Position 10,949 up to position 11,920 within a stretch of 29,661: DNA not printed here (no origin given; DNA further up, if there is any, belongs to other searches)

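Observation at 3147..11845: Divergent pair: LTD/CotH/dockerin giant protein and a PEP-CTERM anchor protein sharing a private ~150-aa YGNSNSW module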

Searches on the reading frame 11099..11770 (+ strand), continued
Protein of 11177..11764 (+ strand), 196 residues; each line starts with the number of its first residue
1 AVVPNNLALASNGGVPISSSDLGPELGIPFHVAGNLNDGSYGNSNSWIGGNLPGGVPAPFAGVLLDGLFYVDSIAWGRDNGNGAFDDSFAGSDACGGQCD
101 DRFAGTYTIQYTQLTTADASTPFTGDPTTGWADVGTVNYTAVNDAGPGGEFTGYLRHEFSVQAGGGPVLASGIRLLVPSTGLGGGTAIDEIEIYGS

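Call 30: search_protein_families(library=pfam, proteins=[L034:12523-13560:+, L067:1-2396:-, L062:15596-18613:+, L037:500-3376:-, L043:2-3544:+, L001:11186-14062:+, L005:5711-10882:+, L003:10793-11812:+], max_evalue=0.01)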
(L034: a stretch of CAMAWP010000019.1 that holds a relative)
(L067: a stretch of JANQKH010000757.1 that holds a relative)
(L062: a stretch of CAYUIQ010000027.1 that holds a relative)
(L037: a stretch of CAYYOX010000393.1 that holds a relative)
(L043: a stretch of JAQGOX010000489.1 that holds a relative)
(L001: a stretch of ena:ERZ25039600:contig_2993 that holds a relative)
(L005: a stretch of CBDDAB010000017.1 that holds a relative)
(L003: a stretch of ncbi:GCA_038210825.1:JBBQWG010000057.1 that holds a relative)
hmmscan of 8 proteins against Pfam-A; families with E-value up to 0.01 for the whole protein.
L034:12523-13560:+ (345 aa): 1 family
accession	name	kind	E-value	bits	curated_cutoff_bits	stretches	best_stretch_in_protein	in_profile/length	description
PF00754.31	F5_F8_type_C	-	1.5e-06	28.8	28.2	0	182-256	2-71/127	F5/8 type C domain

L067:1-2396:- (798 aa): 6 families
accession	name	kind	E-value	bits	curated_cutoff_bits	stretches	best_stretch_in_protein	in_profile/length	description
PF07583.16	PSCyt2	-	2.4e-81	273.1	29.8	1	188-391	2-207/209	Protein of unknown function (DUF1549)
PF07635.16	PSCyt1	-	1.6e-17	64.3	22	1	63-122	1-59/59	Planctomycete cytochrome C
PF13442.11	Cytochrome_CBB3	-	1.6e-08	35.2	27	1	53-137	4-68/68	Cytochrome C oxidase, cbb3-type, subunit III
PF00034.26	Cytochrom_C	-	2.1e-06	29.4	21.3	1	56-139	5-88/90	Cytochrome c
PF00754.31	F5_F8_type_C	-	6.1e-05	23.6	28.2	0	693-773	9-82/127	F5/8 type C domain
PF22633.2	F5_F8_type_C_2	-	0.0062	17.6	27.8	0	701-775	2-69/91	NedA-like, galactose-binding domain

L062:15596-18613:+ (1005 aa): 3 families
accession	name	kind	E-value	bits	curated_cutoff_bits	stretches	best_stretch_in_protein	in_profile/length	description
PF18582.6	HZS_alpha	-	1.5e-21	77.1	26.6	1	737-848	1-98/98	Hydrazine synthase alpha subunit middle domain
PF00754.31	F5_F8_type_C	-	1.2e-09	38.8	28.2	1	146-234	2-85/127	F5/8 type C domain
PF22633.2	F5_F8_type_C_2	-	2e-06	28.8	27.8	1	164-237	3-73/91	NedA-like, galactose-binding domain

L037:500-3376:- (958 aa): 3 families
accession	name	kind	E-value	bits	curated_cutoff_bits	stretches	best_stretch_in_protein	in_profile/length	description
PF18582.6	HZS_alpha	-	2.3e-19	70.2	26.6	1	689-800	1-98/98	Hydrazine synthase alpha subunit middle domain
PF00754.31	F5_F8_type_C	-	1.4e-06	28.8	28.2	1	96-180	3-82/127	F5/8 type C domain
PF13442.11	Cytochrome_CBB3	-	0.002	18.9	27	0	839-864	8-31/68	Cytochrome C oxidase, cbb3-type, subunit III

L043:2-3544:+ (1180 aa): 8 families
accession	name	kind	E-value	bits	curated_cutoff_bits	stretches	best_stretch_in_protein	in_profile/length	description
PF07494.17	Reg_prop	-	8.3e-65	206.8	20.4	8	198-220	1-23/24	Two component regulator propeller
PF07495.19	Y_Y_Y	-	8.9e-14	51.6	26.6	1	863-927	2-64/65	Y_Y_Y domain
PF07730.19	HisKA_3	-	2.1e-09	38.2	24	1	977-1041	1-66/68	Histidine kinase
PF02518.31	HATPase_c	-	4.4e-07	30.8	26.4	1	1088-1174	6-109/111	Histidine kinase-, DNA gyrase B-, and HSP90-like ATPase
PF00754.31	F5_F8_type_C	-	8.3e-05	23.1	28.2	0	71-143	14-82/127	F5/8 type C domain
PF16819.11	DUF5074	-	0.00027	20.5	27.2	0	753-795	174-219/353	Domain of unknown function (DUF5074)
PF13581.12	HATPase_c_2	-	0.00047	20.6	27.4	1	1076-1140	20-89/127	Histidine kinase-like ATPase domain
PF22633.2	F5_F8_type_C_2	-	0.0077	17.3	27.8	0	73-146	1-70/91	NedA-like, galactose-binding domain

L001:11186-14062:+ (958 aa): 6 families
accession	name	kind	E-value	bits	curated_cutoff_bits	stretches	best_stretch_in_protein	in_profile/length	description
PF07587.16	PSD1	-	1e-83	280.9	28.5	1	682-935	1-243/244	Protein of unknown function (DUF1553)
PF07583.16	PSCyt2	-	2.6e-77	259.9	29.8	1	171-376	1-208/209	Protein of unknown function (DUF1549)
PF07635.16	PSCyt1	-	2.4e-11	44.5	22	1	50-110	1-59/59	Planctomycete cytochrome C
PF00754.31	F5_F8_type_C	-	3.4e-05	24.4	28.2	0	510-586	13-86/127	F5/8 type C domain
PF22633.2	F5_F8_type_C_2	-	0.00077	20.5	27.8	1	514-587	2-72/91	NedA-like, galactose-binding domain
PF14376.11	Haem_bd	-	0.0044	17.4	27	0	23-59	15-51/133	Haem-binding domain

L005:5711-10882:+ (1723 aa): 1 family
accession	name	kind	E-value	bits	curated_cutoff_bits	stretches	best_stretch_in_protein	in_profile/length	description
PF13385.13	Laminin_G_3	-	1.6e-12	48.2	27.6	1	413-567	5-150/151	Concanavalin A-like lectin/glucanases superfamily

L003:10793-11812:+ (339 aa): 1 family
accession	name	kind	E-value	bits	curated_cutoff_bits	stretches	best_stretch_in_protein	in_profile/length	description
PF18884.5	TSP3_bac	-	0.00043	20.5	25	1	245-266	1-22/22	Bacterial TSP3 repeat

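Call 45: search_protein_representatives(alignment_id=A1)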
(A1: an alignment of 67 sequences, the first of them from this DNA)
Query: 67 sequences, 292 profile positions. Proteins with E-value up to 0.001 (for the whole library): 1473; up to 1e-10: 886; up to 1e-30: 418. The best 150 are listed.
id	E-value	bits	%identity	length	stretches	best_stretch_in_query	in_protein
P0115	0.0e+00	1666.6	-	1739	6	42-252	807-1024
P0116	0.0e+00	1503.1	-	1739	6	41-257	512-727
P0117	0.0e+00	1380.5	-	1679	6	38-254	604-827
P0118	0.0e+00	1317.3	-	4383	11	30-253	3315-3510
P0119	0.0e+00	1277.4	-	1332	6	23-258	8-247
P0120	0.0e+00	1144.6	-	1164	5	41-251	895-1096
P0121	0.0e+00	1123.7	-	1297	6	41-256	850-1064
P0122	0.0e+00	1018.8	-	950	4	38-250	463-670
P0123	0.0e+00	1007.5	-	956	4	34-252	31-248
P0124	4.2e-278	935.2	-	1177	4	40-252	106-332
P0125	1.6e-273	920.1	-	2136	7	94-256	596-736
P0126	3.1e-251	847.0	-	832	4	14-255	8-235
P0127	1.5e-246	831.6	-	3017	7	57-252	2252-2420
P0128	2.9e-246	830.7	-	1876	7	40-265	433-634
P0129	3.4e-241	814.0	-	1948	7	72-265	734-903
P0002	4.8e-92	324.5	-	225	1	69-278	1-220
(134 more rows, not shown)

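Call 62: search_protein_families(library=pfam, alignment_id=A1, max_evalue=1)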
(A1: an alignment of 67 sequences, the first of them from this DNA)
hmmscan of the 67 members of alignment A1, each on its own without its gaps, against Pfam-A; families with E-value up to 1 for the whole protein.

A. member 1, seq(224 aa): 0 families

B. families by the number of members that match (of 67 scanned): 16 families
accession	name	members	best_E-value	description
PF07589.16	PEP-CTERM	39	1.1e-06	PEP-CTERM motif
PF18884.5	TSP3_bac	14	6.9e-05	Bacterial TSP3 repeat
PF00754.31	F5_F8_type_C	8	0.00015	F5/8 type C domain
PF22633.2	F5_F8_type_C_2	3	0.03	NedA-like, galactose-binding domain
PF00404.24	Dockerin_1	2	4e-05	Dockerin type I domain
PF18205.6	VPDSG-CTERM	2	0.0015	VPDSG-CTERM motif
PF02012.26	BNR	2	0.16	BNR/Asp-box repeat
PF13681.11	PilX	1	0.047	Type IV pilus assembly protein PilX C-term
PF00036.39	EF-hand_1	1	0.058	EF hand domain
PF05345.18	He_PIG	1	0.061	Putative Ig domain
PF18448.7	CBM46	1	0.13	Carbohydrate binding domain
PF12613.13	FliC_D2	1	0.18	Flagellin, D2 domain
PF14685.13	PDZ_Tricorn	1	0.19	Tricorn protease PDZ domain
PF00729.24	Viral_coat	1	0.21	Viral coat protein (S domain)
PF13405.12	EF-hand_6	1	0.23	EF-hand domain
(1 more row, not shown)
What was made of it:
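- On F5/8 type C (discoidin)/CBM32 galactose-binding-like superfamily: 8 of 67 members give sub-threshold hits, best E 1.5e-4 (call 62).
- Closest known: PEP-CTERM/exosortase-sorted surface proteins. Same: 39 of 67 family members carry the tail (call 62).
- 8 of 67 family members give sub-threshold PF00754 hits, best E 1.5e-4 (call 62).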

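Call 64: find_encoding_contigs(protein=P0086, flank=10000, max_places=2)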
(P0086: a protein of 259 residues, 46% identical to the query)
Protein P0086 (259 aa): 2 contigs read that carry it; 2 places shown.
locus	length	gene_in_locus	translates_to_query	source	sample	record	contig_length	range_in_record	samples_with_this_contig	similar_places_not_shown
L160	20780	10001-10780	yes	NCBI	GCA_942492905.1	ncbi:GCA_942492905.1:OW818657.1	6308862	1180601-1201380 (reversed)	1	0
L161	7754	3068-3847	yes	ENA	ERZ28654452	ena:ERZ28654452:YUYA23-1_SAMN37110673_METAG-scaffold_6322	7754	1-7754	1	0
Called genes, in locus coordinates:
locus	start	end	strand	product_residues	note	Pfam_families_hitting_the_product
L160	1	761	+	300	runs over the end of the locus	PF01435:Peptidase_M48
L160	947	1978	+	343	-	PF01116:F_bP_aldolase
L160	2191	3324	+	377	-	PF02517:Rce1-like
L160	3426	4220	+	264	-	PF18912:DZR_2, PF00156:Pribosyltran (weak)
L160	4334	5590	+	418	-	PF00083:Sugar_tr (faint), PF07690:MFS_1, PF12832:MFS_1_like, PF07690:MFS_1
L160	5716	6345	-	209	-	PF00072:Response_reg, PF00196:GerE, PF04545:Sigma70_r4 (weak)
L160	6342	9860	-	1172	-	PF07494:Reg_prop (weak), PF07495:Y_Y_Y, PF07730:HisKA_3, PF02518:HATPase_c, PF13581:HATPase_c_2 (weak)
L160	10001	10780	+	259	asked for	PF07589:PEP_exosort_dom (weak)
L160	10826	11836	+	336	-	-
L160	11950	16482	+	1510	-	PF00932:LTD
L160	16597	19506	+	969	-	PF07635:PSCyt1, PF07583:PSCyt2, PF07587:PSD1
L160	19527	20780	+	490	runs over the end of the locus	PF07394:DUF1501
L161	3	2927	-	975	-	?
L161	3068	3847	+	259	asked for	PF07589:PEP_exosort_dom (weak)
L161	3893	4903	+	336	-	-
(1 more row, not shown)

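Call 65: find_encoding_contigs(protein=P0008, flank=10000, max_places=2)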
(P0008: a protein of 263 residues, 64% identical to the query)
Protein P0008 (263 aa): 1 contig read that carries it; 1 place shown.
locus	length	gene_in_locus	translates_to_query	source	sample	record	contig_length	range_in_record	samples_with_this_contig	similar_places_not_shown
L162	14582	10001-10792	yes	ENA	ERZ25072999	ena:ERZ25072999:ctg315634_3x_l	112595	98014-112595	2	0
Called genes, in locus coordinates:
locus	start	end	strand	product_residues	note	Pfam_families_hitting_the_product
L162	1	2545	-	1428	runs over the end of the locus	PF18884:TSP3_bac (faint)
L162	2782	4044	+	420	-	PF13439:Glyco_transf_4, PF13579:Glyco_trans_4_4, PF20706:GT4-conflict, PF00534:Glycos_transf_1, PF13692:Glyco_trans_1_4, PF13524:Glyco_trans_1_2 (weak)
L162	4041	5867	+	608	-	PF04055:Radical_SAM, PF13186:SPASM (weak), PF03808:Glyco_tran_WecG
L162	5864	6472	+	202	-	-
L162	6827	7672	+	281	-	PF04055:Radical_SAM (weak)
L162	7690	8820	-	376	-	PF04230:PS_pyruv_trans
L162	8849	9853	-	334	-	PF01073:3Beta_HSD, PF01370:Epimerase, PF04321:RmlD_sub_bind, PF05368:NmrA (weak), PF07993:NAD_binding_4, PF13460:NAD_binding_10, PF16363:GDP_Man_Dehyd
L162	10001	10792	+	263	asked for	PF07589:PEP_exosort_dom (weak)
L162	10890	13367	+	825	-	-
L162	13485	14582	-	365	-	?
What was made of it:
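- Closest known: PEP-CTERM/exosortase-sorted surface proteins. Same: One homolog sits beside polysaccharide-biosynthesis genes (call 65).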
